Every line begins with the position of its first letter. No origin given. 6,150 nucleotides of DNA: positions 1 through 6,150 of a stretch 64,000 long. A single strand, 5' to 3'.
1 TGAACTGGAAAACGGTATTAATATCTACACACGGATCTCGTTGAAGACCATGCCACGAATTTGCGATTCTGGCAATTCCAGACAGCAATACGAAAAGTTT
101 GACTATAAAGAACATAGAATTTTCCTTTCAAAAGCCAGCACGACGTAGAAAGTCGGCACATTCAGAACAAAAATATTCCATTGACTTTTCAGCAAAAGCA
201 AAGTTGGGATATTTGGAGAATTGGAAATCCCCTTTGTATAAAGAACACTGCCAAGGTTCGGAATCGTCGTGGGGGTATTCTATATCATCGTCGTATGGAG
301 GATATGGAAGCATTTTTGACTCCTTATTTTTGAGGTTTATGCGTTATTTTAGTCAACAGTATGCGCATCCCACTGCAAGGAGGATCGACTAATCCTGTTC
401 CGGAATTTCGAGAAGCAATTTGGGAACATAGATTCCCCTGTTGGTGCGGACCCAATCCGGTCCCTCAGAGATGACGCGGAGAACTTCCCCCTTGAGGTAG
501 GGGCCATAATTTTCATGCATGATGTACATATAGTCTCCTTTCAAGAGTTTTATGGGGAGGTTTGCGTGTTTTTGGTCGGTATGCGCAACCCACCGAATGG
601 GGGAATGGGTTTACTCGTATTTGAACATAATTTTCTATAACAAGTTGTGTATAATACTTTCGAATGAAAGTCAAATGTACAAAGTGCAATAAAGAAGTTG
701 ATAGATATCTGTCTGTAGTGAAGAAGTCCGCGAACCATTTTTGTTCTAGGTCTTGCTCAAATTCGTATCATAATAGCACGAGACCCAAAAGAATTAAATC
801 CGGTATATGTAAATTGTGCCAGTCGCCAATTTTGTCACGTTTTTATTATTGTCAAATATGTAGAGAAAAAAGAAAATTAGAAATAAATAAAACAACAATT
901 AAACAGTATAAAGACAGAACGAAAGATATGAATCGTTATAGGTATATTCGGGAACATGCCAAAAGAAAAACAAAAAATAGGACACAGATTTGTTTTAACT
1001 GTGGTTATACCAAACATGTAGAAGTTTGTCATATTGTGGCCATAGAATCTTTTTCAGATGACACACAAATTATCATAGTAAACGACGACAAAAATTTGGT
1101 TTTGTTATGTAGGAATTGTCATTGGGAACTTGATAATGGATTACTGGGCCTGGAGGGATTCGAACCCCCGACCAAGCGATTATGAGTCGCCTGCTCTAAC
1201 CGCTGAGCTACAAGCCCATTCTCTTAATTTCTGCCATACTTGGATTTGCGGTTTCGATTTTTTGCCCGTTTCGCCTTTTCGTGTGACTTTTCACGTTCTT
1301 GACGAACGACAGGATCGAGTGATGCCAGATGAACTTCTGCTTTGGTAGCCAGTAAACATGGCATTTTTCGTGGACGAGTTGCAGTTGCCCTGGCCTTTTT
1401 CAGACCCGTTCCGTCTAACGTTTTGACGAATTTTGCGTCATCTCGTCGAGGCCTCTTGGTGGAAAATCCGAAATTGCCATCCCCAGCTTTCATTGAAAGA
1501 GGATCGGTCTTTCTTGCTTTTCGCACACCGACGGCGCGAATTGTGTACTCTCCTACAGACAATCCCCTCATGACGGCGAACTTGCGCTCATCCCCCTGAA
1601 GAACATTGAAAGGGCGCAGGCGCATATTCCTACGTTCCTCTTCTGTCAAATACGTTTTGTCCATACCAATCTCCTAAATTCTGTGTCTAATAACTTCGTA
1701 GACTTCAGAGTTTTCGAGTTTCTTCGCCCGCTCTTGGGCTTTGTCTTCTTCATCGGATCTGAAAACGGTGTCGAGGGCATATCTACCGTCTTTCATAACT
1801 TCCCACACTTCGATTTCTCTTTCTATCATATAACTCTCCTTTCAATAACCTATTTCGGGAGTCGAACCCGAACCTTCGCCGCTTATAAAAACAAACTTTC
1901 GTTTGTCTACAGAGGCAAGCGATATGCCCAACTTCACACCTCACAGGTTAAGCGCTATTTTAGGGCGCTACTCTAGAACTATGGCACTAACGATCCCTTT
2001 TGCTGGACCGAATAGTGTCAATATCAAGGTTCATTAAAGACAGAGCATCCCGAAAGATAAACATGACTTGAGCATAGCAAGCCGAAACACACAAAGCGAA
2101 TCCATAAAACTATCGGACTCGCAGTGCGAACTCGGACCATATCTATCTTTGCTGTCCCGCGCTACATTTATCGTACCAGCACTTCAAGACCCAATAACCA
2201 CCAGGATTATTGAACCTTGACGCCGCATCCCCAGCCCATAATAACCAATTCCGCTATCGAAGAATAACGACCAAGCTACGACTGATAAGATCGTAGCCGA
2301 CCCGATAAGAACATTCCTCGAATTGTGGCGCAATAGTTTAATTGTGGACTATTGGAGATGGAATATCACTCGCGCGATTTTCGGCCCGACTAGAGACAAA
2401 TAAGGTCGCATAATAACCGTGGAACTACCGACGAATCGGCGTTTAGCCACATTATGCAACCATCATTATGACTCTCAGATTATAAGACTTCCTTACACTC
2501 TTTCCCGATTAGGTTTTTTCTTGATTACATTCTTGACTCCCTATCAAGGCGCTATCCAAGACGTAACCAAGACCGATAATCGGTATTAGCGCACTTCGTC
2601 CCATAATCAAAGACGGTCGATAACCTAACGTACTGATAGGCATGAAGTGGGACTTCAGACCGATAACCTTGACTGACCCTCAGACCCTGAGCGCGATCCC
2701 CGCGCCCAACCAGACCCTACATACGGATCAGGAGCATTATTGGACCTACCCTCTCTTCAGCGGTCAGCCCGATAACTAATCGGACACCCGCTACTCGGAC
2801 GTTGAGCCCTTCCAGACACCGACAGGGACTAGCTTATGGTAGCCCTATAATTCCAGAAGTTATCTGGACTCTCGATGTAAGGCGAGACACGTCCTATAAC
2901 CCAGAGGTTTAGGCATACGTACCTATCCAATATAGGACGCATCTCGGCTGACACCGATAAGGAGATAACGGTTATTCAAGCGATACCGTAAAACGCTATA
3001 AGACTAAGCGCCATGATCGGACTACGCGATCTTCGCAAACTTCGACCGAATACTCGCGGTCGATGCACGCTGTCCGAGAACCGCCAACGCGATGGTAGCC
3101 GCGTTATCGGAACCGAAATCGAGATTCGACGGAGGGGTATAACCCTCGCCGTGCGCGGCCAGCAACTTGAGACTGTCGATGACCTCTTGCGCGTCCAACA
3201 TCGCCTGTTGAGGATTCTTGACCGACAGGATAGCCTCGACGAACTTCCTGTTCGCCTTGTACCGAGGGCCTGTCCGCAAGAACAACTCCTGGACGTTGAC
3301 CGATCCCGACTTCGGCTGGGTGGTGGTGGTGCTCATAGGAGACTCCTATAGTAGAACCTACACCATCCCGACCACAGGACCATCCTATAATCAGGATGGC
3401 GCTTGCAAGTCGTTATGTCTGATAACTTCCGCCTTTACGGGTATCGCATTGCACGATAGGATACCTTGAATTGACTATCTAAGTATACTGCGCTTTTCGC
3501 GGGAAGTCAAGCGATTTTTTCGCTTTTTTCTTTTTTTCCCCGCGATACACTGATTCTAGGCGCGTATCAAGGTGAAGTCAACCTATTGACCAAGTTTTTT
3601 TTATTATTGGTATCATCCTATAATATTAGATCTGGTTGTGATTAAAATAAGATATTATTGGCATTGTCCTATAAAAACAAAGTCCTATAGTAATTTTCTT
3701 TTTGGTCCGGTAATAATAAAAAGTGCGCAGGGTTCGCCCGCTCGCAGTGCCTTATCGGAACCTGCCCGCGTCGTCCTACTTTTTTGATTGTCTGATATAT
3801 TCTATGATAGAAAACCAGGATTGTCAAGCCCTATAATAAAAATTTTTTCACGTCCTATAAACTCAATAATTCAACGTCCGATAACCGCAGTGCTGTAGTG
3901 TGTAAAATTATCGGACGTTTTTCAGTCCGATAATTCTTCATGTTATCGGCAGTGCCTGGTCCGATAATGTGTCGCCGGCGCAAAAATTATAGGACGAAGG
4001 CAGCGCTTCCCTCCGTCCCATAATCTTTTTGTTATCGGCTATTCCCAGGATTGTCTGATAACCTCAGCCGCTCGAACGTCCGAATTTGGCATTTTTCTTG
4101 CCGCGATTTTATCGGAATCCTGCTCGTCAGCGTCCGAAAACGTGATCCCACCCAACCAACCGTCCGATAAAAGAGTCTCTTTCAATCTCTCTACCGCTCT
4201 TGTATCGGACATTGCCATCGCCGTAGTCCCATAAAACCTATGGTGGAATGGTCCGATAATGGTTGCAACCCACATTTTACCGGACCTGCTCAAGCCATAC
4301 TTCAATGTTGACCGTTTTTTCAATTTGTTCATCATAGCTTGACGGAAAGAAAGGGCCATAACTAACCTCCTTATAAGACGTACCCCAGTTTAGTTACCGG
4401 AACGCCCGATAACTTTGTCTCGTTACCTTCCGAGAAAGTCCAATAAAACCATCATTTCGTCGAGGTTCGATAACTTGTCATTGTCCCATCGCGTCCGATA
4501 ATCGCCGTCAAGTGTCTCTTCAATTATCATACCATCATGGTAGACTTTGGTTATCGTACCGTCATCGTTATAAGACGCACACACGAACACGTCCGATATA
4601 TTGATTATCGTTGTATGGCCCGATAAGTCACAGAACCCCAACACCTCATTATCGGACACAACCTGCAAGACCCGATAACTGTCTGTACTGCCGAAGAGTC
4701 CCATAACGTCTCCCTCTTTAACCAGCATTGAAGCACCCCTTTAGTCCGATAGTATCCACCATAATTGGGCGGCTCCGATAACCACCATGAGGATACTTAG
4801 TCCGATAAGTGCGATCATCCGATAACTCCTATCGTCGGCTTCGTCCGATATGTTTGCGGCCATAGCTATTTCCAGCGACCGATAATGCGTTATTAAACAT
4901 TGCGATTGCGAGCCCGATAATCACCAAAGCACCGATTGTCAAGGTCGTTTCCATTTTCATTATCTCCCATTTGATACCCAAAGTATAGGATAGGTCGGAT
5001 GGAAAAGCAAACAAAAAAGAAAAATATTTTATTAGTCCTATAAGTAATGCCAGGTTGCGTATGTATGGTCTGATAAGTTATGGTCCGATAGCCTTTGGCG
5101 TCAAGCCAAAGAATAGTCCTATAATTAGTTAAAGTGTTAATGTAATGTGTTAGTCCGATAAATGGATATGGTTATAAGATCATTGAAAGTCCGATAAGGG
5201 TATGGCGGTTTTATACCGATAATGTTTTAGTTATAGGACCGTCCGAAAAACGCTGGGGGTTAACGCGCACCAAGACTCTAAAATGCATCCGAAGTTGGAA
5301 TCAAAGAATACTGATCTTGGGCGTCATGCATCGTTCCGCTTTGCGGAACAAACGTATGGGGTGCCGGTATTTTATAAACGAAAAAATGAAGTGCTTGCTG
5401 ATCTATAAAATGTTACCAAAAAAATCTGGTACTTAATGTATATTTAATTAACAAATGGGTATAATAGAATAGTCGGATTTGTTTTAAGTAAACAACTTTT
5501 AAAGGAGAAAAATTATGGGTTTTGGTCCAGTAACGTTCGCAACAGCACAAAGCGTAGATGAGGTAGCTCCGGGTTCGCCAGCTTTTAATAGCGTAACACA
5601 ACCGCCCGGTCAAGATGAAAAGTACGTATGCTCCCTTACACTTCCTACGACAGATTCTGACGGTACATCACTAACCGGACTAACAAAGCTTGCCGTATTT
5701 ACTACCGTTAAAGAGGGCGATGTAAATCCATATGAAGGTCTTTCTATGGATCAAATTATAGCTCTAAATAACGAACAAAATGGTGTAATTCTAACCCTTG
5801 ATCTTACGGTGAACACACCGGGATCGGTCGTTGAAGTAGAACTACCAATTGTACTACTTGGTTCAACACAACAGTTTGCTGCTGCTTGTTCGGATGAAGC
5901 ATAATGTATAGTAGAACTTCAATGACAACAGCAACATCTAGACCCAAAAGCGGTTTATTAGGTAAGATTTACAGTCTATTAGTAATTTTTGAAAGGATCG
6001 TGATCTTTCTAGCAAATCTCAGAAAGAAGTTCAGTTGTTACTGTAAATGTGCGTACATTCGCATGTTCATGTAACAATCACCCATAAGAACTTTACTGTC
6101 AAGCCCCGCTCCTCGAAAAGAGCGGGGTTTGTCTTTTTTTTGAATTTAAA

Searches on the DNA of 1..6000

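Call 98: search_rna_families(source=window, start=1, end=6000, threshold=evalue, max_evalue=0.1)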
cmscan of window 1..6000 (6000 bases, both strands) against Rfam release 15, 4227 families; matches with E-value up to 0.1: 1.
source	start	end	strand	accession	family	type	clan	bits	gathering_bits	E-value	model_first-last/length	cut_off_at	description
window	1145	1217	-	RF00005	tRNA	Gene; tRNA;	CL00001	71.3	29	1.3e-14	1-71/71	no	tRNA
